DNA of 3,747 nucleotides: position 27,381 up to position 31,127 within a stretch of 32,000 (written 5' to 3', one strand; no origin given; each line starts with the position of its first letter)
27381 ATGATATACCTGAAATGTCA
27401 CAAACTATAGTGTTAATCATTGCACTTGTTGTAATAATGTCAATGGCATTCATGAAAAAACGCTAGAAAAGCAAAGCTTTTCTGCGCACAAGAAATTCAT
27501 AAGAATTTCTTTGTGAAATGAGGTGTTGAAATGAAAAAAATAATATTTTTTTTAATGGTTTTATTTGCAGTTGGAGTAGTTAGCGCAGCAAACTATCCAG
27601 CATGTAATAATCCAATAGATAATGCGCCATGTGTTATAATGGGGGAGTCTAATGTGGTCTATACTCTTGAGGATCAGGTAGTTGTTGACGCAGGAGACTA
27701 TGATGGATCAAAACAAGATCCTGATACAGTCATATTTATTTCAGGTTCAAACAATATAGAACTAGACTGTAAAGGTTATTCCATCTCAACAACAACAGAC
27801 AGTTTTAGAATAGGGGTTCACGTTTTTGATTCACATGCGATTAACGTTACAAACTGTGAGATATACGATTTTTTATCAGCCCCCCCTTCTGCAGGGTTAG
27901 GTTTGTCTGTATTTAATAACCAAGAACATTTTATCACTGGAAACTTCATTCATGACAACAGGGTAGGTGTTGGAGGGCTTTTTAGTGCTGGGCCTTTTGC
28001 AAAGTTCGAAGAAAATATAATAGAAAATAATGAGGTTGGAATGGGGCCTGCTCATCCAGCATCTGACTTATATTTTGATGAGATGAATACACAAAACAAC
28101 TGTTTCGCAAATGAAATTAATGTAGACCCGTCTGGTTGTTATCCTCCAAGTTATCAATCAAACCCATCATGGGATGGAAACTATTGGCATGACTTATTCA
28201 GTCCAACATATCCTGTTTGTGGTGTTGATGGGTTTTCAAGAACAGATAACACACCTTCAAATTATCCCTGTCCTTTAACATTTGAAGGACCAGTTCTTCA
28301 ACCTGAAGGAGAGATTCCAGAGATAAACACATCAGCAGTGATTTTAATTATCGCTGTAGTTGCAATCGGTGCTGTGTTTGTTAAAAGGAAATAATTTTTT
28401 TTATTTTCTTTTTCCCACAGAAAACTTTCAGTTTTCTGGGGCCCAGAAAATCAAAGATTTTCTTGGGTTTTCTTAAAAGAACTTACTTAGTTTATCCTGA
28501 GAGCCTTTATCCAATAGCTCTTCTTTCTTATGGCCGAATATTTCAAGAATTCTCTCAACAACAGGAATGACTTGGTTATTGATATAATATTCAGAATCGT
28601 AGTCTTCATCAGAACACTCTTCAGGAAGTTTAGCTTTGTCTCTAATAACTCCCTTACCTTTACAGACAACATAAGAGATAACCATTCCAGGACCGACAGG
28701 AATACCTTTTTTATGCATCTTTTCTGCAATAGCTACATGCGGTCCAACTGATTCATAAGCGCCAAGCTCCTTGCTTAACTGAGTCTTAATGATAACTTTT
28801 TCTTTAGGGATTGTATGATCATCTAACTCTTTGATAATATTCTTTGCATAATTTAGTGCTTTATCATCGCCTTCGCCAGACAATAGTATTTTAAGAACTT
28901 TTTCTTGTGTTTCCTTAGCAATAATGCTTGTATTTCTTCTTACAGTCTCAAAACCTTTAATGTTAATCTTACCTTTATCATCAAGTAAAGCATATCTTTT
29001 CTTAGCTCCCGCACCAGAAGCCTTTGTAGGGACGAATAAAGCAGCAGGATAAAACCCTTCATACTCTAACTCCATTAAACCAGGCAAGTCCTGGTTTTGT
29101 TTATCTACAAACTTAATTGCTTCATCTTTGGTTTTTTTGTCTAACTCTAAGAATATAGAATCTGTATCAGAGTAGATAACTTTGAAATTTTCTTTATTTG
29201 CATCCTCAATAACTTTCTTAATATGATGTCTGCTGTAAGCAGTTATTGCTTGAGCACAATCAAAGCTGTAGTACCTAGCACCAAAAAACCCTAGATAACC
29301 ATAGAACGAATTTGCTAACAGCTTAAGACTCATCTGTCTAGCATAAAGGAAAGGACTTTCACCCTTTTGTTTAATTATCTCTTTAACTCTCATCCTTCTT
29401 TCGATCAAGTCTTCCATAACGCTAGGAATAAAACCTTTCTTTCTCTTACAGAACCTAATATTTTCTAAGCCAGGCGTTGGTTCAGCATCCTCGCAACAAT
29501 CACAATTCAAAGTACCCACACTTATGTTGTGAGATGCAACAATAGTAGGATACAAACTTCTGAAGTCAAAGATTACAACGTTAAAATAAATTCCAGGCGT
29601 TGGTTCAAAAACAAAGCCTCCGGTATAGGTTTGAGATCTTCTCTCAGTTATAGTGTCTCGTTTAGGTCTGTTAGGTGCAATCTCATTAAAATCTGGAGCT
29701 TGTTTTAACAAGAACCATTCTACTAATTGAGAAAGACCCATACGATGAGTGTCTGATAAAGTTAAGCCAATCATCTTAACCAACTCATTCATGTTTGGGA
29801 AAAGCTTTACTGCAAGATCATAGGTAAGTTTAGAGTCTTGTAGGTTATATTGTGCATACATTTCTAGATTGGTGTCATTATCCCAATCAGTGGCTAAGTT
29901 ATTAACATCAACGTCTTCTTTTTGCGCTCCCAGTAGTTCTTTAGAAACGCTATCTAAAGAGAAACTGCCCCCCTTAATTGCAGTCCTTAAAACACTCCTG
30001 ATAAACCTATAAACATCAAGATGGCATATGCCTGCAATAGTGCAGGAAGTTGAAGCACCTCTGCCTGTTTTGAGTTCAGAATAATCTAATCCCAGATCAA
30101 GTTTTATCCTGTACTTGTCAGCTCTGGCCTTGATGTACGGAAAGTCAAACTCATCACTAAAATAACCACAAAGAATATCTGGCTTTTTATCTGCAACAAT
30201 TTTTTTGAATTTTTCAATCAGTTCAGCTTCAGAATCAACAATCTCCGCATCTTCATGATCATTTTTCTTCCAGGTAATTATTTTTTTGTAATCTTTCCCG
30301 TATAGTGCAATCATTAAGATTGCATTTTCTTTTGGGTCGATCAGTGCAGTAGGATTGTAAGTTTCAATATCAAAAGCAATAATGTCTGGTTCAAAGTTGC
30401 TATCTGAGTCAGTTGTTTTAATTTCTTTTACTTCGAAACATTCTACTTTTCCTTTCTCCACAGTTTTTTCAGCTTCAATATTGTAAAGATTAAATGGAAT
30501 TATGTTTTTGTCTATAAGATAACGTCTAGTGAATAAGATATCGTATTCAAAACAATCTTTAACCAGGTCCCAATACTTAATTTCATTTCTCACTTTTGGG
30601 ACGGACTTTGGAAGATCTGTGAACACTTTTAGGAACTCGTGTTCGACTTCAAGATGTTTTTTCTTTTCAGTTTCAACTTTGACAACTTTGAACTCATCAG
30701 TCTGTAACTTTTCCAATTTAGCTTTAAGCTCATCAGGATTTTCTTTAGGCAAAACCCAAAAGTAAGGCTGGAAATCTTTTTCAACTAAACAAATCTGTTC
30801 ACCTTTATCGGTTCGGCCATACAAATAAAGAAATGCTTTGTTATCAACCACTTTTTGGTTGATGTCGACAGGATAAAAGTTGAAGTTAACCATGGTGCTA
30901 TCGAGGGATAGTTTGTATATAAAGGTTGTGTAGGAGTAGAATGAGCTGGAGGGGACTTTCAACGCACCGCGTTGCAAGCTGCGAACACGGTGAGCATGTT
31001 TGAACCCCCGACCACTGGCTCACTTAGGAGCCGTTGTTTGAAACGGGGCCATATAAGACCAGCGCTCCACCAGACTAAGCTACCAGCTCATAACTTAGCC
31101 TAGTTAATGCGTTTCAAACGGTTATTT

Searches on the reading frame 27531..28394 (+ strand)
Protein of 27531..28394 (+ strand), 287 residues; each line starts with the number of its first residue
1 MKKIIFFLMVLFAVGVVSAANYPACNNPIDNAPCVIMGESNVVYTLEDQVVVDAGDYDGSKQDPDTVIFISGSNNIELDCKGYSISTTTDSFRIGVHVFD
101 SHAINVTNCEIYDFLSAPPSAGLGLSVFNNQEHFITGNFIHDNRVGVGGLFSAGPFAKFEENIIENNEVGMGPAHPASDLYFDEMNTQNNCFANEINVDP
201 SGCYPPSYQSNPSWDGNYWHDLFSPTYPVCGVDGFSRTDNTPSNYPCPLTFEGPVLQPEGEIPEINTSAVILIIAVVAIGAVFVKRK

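Call 9: search_protein_families(library=pfam, proteins=[window:27531-28394:+], max_evalue=0.01)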
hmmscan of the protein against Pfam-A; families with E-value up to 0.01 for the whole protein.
window:27531-28394:+ (287 aa): 2 families
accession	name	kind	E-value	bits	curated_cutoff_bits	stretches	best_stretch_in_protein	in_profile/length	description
PF13229.12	Beta_helix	-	9.5e-08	32.3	25.9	1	86-171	16-95/158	Right handed beta helix region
PF07602.17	DUF1565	-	0.00016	21.5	20.3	1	96-199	127-231/257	Protein of unknown function (DUF1565)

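Call 12: search_protein_families(library=ncbifam, proteins=[window:27531-28394:+], max_evalue=10)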
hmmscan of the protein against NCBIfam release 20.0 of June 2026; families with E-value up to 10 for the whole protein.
window:27531-28394:+ (287 aa): 4 families
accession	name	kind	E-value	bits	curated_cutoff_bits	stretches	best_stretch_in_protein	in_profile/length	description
TIGR04247.1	NosD_copper_fam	subfamily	2.3e-06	26.5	300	1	88-221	188-310/377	nitrous oxide reductase family maturation protein NosD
NF047854.1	LIC10774_subfam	equivalog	2.6e-05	23.3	380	1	91-179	192-279/358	LIC10774/LIC10365 family surface protein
TIGR03024.1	arch_PEF_CTERM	domain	0.00079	19.6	23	1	262-287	1-25/25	PEF-CTERM sorting domain-containing protein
NF050142.1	PG1828_fam_lipo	equivalog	0.027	15.2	50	1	1-25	1-25/59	PG1828 family lipoprotein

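Call 34: find_encoding_contigs(protein=window:27531-28394:+, flank=10000, max_places=5)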
Protein window:27531-28394:+ (287 aa): 1 contig read that carries it; 1 place shown.
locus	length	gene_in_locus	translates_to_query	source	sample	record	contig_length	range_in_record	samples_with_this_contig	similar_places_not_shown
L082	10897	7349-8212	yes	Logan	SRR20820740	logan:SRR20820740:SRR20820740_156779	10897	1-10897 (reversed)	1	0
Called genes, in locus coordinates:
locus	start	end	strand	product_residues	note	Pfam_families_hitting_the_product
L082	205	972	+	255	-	PF02616:SMC_ScpA, PF04824:Rad21_Rec8 (weak)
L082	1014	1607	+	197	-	PF00300:His_Phos_1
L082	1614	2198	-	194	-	PF01966:HD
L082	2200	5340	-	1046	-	PF00133:tRNA-synt_1, PF09334:tRNA-synt_1g, PF01406:tRNA-synt_1e (weak), PF08264:Anticodon_1, PF19302:DUF5915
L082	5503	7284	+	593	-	PF13229:Beta_helix (faint)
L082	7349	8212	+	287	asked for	PF13229:Beta_helix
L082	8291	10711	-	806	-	PF03104:DNA_pol_B_exo1, PF13482:RNase_H_2, PF00136:DNA_pol_B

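Call 36: find_homologous_proteins(query=window:27531-28394:+, max_evalue=0.001)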
Query window:27531-28394:+ (287 aa): 1 proteins with E <= 0.001 among 1483 candidates.
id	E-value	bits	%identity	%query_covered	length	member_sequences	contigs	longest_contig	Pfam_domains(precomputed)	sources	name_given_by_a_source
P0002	1.6e-194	663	100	100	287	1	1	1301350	PF13229.13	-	-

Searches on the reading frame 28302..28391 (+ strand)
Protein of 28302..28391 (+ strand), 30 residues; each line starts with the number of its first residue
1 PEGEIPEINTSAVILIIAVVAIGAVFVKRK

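Call 12: search_protein_families(library=ncbifam, proteins=[window:28302-28391:+], max_evalue=10)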
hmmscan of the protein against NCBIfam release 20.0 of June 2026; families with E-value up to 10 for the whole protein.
seq(30 aa): 4 families
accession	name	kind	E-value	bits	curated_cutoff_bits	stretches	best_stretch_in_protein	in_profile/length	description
TIGR03024.1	arch_PEF_CTERM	domain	1.3e-05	25.3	23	1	5-30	1-25/25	PEF-CTERM sorting domain-containing protein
NF033507.3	Loki-CTERM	subfamily_domain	0.057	13.7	19.9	1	13-30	6-23/27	Loki-CTERM sorting domain-containing protein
TIGR01167.1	LPXTG_anchor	domain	0.1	13.3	15.9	1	9-30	10-31/34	LPXTG cell wall anchor domain-containing protein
NF038356.1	actino_DLW39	hypoth_equivalog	0.14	12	24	1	15-30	4-19/38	DLW-39 family protein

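Call 70: search_protein_families(library=ncbifam, proteins=[window:28302-28391:+], max_evalue=10)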
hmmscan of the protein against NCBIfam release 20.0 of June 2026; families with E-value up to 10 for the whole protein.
seq(30 aa): 4 families
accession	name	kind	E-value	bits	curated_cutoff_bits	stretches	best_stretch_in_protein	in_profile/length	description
TIGR03024.1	arch_PEF_CTERM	domain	1.3e-05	25.3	23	1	5-30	1-25/25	PEF-CTERM sorting domain-containing protein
NF033507.3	Loki-CTERM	subfamily_domain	0.057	13.7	19.9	1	13-30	6-23/27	Loki-CTERM sorting domain-containing protein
TIGR01167.1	LPXTG_anchor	domain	0.1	13.3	15.9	1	9-30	10-31/34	LPXTG cell wall anchor domain-containing protein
NF038356.1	actino_DLW39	hypoth_equivalog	0.14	12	24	1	15-30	4-19/38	DLW-39 family protein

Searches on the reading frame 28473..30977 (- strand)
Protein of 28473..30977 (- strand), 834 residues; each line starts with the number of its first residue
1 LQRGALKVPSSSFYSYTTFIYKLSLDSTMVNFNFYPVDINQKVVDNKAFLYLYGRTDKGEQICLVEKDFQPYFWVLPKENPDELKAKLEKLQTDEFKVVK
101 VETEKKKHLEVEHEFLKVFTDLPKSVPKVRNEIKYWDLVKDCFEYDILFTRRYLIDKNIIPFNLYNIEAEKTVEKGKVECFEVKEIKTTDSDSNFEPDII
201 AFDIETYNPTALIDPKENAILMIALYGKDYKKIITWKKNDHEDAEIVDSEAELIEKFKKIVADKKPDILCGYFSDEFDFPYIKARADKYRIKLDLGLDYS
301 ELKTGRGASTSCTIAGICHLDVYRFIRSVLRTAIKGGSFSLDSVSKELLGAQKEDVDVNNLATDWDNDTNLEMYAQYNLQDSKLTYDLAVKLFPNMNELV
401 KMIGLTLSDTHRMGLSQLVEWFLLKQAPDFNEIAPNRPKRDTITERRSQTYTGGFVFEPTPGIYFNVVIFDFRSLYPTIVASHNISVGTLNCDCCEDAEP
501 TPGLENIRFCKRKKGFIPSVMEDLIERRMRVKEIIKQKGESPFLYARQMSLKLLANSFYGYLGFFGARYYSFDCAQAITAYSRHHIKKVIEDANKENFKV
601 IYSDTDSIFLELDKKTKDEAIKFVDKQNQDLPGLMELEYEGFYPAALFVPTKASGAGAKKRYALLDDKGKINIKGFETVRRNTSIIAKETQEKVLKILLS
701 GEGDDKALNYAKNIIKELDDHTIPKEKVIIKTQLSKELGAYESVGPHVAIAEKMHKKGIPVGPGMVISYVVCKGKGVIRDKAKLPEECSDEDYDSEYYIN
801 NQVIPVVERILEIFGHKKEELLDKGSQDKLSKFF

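Call 10: search_protein_families(library=pfam, proteins=[window:28473-30977:-], max_evalue=0.01)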
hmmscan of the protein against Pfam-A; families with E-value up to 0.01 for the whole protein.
window:28473-30977:- (834 aa): 4 families
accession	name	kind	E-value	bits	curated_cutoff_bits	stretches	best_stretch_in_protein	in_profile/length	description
PF00136.26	DNA_pol_B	-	4.4e-63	214.1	23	1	410-812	6-451/453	DNA polymerase family B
PF03104.25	DNA_pol_B_exo1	-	7.6e-32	111.1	23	1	141-344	2-242/242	DNA polymerase family B, exonuclease domain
PF13482.12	RNase_H_2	-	5.2e-08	33.5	22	1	202-391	3-163/165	RNase_H superfamily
PF10108.15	DNA_pol_B_exo2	-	0.0037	17.4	24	1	247-301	34-87/213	Predicted 3'-5' exonuclease related to the exonuclease domain of PolB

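Call 32: find_encoding_contigs(protein=window:28473-30977:-, flank=10000, max_places=5)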
Protein window:28473-30977:- (834 aa): no gene with exactly this product is on record in the collection.
